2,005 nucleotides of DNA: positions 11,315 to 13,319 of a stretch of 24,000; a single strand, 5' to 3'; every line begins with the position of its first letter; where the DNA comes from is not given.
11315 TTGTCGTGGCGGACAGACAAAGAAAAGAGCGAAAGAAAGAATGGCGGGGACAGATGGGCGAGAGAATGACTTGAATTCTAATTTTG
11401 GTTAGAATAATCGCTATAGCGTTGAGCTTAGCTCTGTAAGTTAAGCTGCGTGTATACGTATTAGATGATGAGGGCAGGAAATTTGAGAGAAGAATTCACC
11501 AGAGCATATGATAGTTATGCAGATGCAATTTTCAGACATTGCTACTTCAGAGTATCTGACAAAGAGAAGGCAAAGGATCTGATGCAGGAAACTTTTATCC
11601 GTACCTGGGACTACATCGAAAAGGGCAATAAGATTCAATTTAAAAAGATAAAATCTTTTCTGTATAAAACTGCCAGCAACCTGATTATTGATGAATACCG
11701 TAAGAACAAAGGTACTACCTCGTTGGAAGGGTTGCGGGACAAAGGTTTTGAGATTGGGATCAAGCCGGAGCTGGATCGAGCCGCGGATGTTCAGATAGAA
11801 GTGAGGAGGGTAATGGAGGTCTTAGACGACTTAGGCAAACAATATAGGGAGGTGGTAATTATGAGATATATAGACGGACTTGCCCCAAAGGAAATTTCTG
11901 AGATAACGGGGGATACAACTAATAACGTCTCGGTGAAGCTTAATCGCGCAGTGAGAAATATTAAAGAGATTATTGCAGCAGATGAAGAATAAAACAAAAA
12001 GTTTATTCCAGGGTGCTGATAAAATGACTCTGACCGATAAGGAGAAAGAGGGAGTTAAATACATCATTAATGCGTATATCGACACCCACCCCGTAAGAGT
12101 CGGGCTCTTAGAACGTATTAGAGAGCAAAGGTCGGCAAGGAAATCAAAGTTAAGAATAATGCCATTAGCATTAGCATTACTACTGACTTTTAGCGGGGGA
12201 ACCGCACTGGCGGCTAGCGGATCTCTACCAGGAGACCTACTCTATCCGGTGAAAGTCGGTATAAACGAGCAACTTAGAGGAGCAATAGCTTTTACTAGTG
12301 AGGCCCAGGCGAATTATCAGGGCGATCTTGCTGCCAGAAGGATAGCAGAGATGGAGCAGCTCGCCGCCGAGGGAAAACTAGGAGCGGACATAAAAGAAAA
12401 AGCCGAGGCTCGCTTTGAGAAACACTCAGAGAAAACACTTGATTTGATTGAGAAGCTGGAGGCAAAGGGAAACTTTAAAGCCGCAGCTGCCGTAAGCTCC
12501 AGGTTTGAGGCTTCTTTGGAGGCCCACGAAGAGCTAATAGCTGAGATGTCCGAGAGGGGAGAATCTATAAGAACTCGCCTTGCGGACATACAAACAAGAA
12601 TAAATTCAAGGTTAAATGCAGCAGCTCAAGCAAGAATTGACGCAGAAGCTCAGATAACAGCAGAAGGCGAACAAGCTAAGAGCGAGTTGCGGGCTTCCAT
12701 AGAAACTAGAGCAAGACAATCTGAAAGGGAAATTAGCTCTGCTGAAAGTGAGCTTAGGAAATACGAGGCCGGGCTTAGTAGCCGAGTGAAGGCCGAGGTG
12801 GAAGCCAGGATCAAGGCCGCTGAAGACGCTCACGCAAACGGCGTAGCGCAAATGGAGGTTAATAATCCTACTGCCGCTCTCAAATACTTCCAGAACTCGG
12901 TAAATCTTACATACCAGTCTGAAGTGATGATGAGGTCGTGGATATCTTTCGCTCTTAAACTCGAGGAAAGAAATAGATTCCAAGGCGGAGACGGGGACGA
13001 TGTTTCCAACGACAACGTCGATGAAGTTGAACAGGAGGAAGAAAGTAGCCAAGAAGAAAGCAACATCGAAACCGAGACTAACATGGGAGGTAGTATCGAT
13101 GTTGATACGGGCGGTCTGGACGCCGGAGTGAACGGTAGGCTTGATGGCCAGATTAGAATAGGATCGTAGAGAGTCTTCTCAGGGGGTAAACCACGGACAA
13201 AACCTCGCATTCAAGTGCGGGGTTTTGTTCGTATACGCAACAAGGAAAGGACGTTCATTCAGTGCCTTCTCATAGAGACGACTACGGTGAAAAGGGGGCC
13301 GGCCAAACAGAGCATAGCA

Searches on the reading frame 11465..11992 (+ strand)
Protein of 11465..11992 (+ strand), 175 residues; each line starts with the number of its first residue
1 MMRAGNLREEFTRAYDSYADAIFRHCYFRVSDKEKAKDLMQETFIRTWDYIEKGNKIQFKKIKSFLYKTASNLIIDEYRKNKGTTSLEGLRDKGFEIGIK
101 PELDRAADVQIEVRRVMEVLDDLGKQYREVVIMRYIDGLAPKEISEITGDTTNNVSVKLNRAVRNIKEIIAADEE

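Call 9: search_protein_families(library=pfam, proteins=[window:11465-11992:+], max_evalue=0.01)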
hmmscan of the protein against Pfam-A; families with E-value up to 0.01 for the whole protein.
window:11465-11992:+ (175 aa): 3 families
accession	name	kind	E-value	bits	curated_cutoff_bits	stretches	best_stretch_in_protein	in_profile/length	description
PF04542.20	Sigma70_r2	-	2.5e-13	50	24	1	15-82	2-69/71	Sigma-70 region 2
PF08281.18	Sigma70_r4_2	-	1.7e-09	37.6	25.7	1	115-164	3-52/54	Sigma-70, region 4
PF04545.22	Sigma70_r4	-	0.00018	21.4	24.1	1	120-168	2-50/50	Sigma-70, region 4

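Call 20: find_related_loci(query=window:11465-11992:+, collection=genome_contigs, flank=10000)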
Query window:11465-11992:+ (175 aa) in genome_contigs; peptide patterns used: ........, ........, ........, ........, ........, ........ (x = any residue, [..] = any of these).
569 stretches matched a pattern; 243 encode a relative of the query (tblastn E <= 1e-3); the best 80 are kept; 80 distinct loci.
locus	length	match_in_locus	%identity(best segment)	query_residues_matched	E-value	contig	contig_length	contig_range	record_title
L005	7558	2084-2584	54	7-174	2e-63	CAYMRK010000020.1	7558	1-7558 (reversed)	MAG TPA_asm: uncultured Candidatus Saccharibacteria bacterium isolate SRP093185_co1_157 genome assembly, contig: NODE_73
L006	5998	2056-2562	55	6-175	8e-63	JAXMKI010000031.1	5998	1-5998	MAG: Patescibacteria group bacterium isolate G9_metabat.bin.1 k141_108235, whole genome shotgun sequence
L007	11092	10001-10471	54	7-164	9e-57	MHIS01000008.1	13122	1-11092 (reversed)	MAG: Candidatus Colwellbacteria bacterium GWA2_46_10 gwa2_scaffold_19712, whole genome shotgun sequence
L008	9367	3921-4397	50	7-169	1e-50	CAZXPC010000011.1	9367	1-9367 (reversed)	MAG TPA_asm: uncultured Candidatus Saccharibacteria bacterium isolate SRP193066_co2_424 genome assembly, contig: NODE_38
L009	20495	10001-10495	51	1-169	2e-50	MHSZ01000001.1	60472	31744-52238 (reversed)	MAG: Candidatus Terrybacteria bacterium RIFCSPLOWO2_01_FULL_58_14 rifcsplowo2_01_scaffold_12206, whole genome shotgun se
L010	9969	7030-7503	51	11-172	7e-50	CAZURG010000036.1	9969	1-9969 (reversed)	MAG TPA_asm: uncultured Gammaproteobacteria bacterium isolate SRP219642_co6_387 genome assembly, contig: NODE_6660_lengt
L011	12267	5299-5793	50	2-170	7e-50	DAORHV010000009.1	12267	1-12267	MAG TPA_asm: Candidatus Peribacteria bacterium isolate AMR_MDS_5595 NODE_885_length_12267_cov_5.564445, whole genome sho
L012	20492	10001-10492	49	3-171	2e-49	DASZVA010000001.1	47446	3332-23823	MAG TPA_asm: Candidatus Peribacteraceae bacterium isolate SMAG_U6119 k141_178488, whole genome shotgun sequence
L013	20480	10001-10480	48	10-172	2e-49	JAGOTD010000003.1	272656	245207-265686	MAG: Candidatus Peribacteraceae bacterium isolate Gw_Eff_bin_374 Gw_Eff_21_length_272656_cov_18.330824, whole genome sho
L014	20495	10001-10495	45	1-170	7e-49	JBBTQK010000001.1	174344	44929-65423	MAG: Patescibacteria group bacterium isolate H43-bin115_1 H43_bin115_1_000000000001, whole genome shotgun sequence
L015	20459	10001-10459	51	11-168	4e-49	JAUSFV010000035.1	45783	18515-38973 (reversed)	MAG: bacterium isolate E14_maxbin.402 E14_k141_1526003, whole genome shotgun sequence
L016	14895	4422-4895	50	11-172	1e-48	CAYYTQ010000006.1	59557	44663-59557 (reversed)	MAG TPA_asm: uncultured Gammaproteobacteria bacterium isolate binchicken_co346_20 genome assembly, contig: NODE_47_lengt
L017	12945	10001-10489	47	6-172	1e-48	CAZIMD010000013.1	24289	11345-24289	MAG TPA_asm: uncultured Gammaproteobacteria bacterium isolate SRP257259_co1_247 genome assembly, contig: NODE_2328_lengt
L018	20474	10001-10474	48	9-171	2e-48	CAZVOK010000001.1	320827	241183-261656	MAG TPA_asm: uncultured Candidatus Peribacteria bacterium isolate binchicken_co105_403 genome assembly, contig: NODE_22_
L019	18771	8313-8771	50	15-170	3e-48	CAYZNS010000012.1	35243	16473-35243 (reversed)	MAG TPA_asm: uncultured Candidatus Saccharibacteria bacterium isolate binchicken_co21_230 genome assembly, contig: NODE_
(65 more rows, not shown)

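Call 101: find_encoding_contigs(protein=window:11465-11992:+, flank=6000, max_places=8)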
Protein window:11465-11992:+ (175 aa): no gene with exactly this product is on record in the collection.

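Call 102: find_encoding_contigs(protein=window:11468-11992:+, flank=6000, max_places=8)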
Protein window:11468-11992:+ (174 aa): no gene with exactly this product is on record in the collection.

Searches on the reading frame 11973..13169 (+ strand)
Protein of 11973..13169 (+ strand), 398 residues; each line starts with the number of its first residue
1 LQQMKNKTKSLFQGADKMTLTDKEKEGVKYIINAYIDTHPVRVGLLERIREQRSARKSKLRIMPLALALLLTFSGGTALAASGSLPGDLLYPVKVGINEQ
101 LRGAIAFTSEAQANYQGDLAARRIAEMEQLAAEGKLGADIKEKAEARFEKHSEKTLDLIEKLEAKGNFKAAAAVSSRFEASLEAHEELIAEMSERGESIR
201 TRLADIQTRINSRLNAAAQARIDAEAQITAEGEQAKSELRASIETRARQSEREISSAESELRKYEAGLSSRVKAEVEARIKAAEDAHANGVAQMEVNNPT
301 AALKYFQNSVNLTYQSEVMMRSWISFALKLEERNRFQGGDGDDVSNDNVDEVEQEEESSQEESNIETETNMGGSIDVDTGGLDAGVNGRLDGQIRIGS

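Call 9: search_protein_families(library=pfam, proteins=[window:11973-13169:+], max_evalue=0.01)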
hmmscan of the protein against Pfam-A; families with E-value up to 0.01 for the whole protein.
window:11973-13169:+ (398 aa): 2 families
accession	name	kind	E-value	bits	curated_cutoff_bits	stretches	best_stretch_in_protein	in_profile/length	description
PF18915.5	DUF5667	-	7e-08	33.2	27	1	83-177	1-77/99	Domain of unknown function (DUF5667)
PF06785.16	UPF0242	-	0.005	17.4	33.5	1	140-251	85-174/194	Uncharacterised protein family (UPF0242) N-terminus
